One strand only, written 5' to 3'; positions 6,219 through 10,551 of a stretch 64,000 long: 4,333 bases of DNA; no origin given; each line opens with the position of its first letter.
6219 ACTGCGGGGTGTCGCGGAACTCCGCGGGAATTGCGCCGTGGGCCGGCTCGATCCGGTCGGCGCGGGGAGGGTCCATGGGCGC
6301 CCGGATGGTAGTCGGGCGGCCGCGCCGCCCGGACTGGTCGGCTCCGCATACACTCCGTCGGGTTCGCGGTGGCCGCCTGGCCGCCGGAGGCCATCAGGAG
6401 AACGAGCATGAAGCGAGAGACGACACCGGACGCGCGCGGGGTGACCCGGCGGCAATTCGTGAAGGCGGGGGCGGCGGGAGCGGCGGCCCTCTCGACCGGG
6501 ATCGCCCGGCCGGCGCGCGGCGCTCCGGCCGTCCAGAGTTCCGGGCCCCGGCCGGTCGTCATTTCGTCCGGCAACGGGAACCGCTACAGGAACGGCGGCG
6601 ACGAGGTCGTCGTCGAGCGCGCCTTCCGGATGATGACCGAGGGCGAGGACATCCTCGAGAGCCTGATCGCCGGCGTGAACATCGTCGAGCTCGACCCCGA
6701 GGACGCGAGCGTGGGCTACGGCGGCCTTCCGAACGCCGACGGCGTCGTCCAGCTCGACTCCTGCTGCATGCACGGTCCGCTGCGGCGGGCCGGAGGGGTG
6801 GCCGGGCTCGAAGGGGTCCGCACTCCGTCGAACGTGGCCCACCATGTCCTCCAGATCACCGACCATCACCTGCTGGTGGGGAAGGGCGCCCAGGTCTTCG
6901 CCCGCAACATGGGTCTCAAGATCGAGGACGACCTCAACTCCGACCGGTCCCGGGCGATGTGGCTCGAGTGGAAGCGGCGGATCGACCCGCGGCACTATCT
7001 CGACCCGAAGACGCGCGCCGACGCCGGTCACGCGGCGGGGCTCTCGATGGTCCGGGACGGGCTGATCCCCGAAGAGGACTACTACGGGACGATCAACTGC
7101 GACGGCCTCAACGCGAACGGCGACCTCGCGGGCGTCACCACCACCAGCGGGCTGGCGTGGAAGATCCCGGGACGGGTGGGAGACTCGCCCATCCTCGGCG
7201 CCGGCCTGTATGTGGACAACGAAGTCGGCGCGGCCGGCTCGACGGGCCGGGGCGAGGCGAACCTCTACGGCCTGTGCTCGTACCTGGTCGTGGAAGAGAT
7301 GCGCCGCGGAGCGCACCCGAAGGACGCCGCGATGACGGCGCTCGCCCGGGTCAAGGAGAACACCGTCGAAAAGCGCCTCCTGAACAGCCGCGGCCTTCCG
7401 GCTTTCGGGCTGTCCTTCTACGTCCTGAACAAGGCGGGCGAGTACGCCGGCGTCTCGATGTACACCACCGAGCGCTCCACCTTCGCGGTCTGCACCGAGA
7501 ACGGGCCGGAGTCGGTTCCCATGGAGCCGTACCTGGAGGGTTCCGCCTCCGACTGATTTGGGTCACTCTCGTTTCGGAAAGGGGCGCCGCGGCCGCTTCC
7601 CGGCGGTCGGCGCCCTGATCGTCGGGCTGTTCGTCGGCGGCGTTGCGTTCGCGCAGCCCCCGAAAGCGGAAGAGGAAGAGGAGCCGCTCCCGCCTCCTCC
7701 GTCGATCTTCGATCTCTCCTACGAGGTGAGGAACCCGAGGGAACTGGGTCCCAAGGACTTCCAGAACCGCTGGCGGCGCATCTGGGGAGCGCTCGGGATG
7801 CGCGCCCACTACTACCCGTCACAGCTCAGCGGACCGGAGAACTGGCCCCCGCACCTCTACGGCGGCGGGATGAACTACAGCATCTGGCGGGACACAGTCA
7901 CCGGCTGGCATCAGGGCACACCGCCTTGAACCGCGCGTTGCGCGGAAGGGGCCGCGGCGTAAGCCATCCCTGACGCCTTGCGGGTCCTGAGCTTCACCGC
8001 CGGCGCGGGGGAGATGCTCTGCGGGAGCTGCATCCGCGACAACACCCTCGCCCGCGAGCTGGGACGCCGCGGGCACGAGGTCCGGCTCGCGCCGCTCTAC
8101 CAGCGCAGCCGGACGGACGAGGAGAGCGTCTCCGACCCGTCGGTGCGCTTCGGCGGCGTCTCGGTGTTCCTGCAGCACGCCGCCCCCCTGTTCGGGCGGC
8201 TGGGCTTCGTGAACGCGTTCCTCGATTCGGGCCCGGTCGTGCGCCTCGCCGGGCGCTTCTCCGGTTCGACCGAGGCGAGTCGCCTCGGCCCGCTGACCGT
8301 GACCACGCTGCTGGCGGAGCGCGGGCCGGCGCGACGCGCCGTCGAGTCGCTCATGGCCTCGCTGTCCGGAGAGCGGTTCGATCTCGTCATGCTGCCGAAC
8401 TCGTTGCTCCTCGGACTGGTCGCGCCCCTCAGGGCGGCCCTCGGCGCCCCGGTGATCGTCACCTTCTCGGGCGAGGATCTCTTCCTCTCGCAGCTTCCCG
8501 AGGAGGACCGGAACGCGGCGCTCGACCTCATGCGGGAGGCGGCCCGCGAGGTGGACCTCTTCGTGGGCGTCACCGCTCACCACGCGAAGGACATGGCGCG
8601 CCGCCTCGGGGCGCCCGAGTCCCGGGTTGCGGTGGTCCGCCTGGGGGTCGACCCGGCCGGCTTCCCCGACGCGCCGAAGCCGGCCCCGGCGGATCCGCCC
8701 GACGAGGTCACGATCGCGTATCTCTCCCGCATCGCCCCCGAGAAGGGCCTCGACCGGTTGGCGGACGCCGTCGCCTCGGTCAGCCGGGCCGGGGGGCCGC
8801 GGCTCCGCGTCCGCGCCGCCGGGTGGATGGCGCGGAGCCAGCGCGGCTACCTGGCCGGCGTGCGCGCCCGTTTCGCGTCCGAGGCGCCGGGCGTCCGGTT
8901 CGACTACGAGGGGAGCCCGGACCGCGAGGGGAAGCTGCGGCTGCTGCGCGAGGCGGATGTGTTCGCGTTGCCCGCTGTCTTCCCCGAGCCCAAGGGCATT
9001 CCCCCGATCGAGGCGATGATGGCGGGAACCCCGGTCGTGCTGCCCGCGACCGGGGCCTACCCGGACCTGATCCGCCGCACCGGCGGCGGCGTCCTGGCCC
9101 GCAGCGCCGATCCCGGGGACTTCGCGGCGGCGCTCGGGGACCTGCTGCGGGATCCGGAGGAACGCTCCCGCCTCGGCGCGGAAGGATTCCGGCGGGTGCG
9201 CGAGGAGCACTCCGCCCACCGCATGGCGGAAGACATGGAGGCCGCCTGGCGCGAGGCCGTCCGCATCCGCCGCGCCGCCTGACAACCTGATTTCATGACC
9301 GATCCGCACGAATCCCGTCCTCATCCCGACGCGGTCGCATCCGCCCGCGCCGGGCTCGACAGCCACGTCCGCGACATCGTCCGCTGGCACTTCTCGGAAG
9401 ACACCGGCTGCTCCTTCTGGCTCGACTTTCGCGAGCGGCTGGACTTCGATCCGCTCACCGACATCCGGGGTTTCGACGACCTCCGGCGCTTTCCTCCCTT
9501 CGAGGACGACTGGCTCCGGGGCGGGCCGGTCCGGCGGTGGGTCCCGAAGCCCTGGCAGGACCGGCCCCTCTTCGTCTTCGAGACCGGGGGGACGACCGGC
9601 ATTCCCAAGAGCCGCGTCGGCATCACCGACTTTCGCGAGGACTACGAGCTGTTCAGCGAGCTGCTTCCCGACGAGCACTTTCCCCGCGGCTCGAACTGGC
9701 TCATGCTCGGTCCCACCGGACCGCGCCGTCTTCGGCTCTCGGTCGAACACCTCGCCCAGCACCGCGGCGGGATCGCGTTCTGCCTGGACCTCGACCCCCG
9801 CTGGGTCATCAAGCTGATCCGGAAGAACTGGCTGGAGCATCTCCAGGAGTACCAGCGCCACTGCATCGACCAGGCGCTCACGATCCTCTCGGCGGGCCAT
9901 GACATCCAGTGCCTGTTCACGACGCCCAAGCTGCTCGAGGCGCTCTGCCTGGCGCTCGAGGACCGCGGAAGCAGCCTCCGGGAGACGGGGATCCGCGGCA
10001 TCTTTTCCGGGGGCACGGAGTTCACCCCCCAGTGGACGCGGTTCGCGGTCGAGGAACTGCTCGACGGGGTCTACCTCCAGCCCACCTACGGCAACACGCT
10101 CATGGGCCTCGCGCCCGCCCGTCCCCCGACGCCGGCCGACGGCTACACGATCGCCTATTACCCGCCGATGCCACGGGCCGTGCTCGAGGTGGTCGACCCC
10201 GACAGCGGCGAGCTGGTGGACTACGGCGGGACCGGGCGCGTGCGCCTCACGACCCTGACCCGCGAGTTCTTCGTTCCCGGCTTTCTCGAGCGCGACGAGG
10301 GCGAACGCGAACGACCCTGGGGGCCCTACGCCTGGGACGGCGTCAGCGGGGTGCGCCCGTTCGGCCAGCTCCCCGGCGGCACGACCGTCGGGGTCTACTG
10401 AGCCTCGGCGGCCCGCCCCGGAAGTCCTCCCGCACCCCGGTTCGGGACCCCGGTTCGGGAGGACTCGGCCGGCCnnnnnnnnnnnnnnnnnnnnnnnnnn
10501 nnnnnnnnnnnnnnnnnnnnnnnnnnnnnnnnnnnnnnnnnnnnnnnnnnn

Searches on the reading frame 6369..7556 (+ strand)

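Call 82: search_protein_families(library=pfam, proteins=[window:6369-7556:+], max_evalue=0.00001)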
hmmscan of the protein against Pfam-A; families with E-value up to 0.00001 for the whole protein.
window:6369-7556:+ (395 aa): 1 family
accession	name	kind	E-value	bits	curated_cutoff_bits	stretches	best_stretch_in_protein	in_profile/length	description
PF01112.23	Asparaginase_2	-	1.2e-51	176.1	27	1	80-332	28-269/309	Asparaginase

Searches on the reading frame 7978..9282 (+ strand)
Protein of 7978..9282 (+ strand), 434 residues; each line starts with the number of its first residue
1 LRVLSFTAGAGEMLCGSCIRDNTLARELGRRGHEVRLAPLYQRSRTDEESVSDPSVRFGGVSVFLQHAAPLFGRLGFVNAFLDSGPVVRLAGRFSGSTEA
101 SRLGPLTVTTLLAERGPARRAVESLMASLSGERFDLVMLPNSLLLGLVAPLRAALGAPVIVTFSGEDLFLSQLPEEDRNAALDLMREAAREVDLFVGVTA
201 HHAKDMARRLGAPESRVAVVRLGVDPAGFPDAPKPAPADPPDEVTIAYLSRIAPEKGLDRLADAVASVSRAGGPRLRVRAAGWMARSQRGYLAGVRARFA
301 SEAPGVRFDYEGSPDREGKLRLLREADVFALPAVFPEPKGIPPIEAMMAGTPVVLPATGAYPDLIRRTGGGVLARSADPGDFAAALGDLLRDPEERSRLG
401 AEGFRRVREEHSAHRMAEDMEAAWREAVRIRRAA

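Call 82: search_protein_families(library=pfam, proteins=[window:7978-9282:+], max_evalue=0.00001)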
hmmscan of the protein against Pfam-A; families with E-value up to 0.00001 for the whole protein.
window:7978-9282:+ (434 aa): 5 families
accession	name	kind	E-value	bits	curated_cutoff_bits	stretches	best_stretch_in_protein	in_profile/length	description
PF00534.26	Glycos_transf_1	-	7e-22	78.2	26.4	1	240-403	12-169/172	Glycosyl transferases group 1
PF13692.12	Glyco_trans_1_4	-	1.7e-16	61.2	27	1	245-392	3-142/142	Glycosyl transferases group 1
PF13439.12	Glyco_transf_4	-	6.1e-14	52.8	28.5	1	23-226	10-168/170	Glycosyltransferase Family 4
PF13579.12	Glyco_trans_4_4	-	7.3e-11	43.1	29.7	1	24-223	10-158/158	Glycosyl transferase 4-like domain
PF13524.12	Glyco_trans_1_2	-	3e-08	34.2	25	1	344-421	68-143/144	Glycosyl transferase-like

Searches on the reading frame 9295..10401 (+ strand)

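Call 82: search_protein_families(library=pfam, proteins=[window:9295-10401:+], max_evalue=0.00001)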
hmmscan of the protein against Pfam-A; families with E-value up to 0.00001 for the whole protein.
window:9295-10401:+ (368 aa): 1 family
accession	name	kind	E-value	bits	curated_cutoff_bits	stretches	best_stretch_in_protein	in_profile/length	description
PF00501.34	AMP-binding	-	7.1e-08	32.1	29.9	0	201-316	254-372/384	AMP-binding enzyme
